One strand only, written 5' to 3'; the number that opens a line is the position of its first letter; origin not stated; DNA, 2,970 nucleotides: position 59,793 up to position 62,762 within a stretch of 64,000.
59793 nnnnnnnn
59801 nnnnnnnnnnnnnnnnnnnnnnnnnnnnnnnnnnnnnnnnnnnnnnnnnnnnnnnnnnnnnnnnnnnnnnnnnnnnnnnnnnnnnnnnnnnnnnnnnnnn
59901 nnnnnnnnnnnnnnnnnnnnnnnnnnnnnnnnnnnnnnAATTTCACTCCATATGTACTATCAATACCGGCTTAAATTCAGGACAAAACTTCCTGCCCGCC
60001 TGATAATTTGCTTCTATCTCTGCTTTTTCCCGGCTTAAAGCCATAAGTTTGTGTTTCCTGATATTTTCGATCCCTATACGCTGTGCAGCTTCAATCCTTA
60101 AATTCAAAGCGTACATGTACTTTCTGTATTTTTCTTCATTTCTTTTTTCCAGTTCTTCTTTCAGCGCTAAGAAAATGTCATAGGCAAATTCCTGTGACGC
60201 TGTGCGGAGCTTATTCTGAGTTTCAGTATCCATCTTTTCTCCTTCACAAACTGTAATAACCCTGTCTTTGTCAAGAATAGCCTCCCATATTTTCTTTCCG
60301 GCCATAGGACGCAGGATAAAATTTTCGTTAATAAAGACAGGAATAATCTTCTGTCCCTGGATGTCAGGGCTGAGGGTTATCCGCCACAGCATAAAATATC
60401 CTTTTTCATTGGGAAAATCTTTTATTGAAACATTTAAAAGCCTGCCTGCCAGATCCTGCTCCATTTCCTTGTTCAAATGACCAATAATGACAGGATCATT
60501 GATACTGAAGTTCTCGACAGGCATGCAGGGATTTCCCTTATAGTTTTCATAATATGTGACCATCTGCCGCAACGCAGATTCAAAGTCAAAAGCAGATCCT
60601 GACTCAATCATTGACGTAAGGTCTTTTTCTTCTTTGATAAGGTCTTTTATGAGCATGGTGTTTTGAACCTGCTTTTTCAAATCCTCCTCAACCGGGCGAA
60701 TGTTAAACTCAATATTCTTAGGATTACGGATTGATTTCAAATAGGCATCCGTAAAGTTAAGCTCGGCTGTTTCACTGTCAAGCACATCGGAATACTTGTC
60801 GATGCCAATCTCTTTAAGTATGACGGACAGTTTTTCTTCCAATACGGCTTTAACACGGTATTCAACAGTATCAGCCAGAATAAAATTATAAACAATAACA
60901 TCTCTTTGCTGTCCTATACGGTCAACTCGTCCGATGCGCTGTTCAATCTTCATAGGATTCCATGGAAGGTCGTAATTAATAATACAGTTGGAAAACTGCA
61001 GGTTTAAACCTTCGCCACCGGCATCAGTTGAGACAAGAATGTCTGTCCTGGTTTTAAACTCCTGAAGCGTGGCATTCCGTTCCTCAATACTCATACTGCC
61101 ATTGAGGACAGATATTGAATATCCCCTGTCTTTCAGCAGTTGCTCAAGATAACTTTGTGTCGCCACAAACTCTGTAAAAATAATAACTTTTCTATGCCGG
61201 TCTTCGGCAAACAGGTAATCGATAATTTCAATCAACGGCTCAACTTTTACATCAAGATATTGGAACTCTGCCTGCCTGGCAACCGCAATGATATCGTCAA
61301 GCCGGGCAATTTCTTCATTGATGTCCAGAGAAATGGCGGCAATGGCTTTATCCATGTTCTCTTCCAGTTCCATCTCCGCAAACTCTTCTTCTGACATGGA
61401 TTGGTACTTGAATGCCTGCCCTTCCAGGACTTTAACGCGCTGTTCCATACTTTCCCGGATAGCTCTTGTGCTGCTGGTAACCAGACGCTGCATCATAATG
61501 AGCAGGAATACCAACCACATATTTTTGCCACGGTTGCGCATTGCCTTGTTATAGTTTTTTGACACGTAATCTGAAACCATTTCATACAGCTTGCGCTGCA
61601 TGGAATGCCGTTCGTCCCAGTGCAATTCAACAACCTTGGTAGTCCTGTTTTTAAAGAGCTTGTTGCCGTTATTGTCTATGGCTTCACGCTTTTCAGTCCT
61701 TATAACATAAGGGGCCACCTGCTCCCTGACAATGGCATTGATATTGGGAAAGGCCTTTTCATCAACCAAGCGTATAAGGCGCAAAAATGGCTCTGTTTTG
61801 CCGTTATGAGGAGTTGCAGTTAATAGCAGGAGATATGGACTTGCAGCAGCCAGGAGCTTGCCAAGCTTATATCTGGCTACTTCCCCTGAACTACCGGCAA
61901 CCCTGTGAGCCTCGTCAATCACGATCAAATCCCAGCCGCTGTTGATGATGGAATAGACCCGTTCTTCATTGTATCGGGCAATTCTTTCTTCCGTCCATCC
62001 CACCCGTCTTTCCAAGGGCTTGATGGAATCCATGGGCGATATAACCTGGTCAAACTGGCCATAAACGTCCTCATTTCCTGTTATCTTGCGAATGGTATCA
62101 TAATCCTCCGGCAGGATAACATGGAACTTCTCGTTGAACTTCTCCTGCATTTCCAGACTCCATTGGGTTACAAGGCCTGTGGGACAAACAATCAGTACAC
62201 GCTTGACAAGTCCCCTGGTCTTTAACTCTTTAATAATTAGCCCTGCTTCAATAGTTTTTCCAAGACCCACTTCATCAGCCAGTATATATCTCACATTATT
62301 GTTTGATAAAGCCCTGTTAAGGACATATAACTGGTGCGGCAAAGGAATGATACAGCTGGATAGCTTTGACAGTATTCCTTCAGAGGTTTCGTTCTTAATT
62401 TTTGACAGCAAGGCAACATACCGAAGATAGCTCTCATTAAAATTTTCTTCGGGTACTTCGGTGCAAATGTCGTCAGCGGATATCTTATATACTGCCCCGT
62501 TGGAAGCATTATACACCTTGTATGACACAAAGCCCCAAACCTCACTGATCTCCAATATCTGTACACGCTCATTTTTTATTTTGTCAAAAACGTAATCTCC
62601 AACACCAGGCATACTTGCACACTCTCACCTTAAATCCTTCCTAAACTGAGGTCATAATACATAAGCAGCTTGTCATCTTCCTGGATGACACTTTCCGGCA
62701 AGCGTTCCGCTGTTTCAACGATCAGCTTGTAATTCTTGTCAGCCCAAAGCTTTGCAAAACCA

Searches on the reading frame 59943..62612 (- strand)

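Call 5: search_protein_families(library=pfam, proteins=[window:59943-62612:-], max_evalue=0.01)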
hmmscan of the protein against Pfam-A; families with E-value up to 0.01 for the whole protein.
window:59943-62612:- (889 aa): 5 families
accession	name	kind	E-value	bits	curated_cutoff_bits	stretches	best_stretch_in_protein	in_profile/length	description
PF00271.37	Helicase_C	-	9.2e-28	97.1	23.5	1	460-567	6-110/110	Helicase conserved C-terminal domain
PF00176.29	SNF2-rel_dom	-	2.6e-20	73.2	24.9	1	102-347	12-214/290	SNF2-related domain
PF04851.21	ResIII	-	2.3e-13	50.8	22.5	1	91-269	5-163/164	Type III restriction enzyme, res subunit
PF00270.35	DEAD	-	1.2e-08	35.3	26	1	92-269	2-161/167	DEAD/DEAH box helicase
PF13245.12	AAA_19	-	0.0085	16.7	25.1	0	111-238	16-102/134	AAA domain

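Call 16: search_protein_families(library=padloc, proteins=[window:59943-62612:-], max_evalue=0.001)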
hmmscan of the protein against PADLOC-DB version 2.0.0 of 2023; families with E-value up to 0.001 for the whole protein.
window:59943-62612:- (889 aa): 51 families (the best 25 are shown)
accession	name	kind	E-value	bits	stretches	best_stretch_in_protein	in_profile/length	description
PDLC02500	BrxHI|BrxHII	-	3.4e-304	1010.1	2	4-693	4-701/933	BrxHI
PDLC02621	DrmD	-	3e-94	315.1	1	92-589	124-654/1040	DrmD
PDLC00659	HmaA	-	2.8e-86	288.4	2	85-398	100-400/1176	SNF2 helicase / DEAD-box helicase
PDLC02620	DrmD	-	1e-80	270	1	86-617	96-628/1060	DrmD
PDLC02504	BrxHI|BrxHII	-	5.6e-74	247.7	1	68-637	89-649/971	BrxHII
PDLC02572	DrmA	-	1.6e-67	226.3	1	93-582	122-638/1043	DrmA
PDLC02619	DrmD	-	1.6e-64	216.5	2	504-645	471-614/872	DrmD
PDLC02623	DrmD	-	1.6e-64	216.2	2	300-603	383-661/1040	DrmD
PDLC02632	DrmD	-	7.8e-64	214.3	1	92-583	126-642/662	DrmD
PDLC02634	DrmD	-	5.2e-56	188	1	78-602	82-619/900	DrmD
PDLC02840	DpdE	-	4.3e-55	185.5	3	58-181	129-258/1091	DpdE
PDLC02843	DpdE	-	3.1e-48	162.4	3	83-160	152-229/1091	DpdE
PDLC02633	DrmD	-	7.2e-46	154.6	1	93-596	129-658/839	DrmD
PDLC02624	DrmD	-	1.9e-39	133.7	1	127-575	2-475/652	DrmD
PDLC02622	DrmD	-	1.2e-36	124.5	1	93-375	126-403/422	DrmD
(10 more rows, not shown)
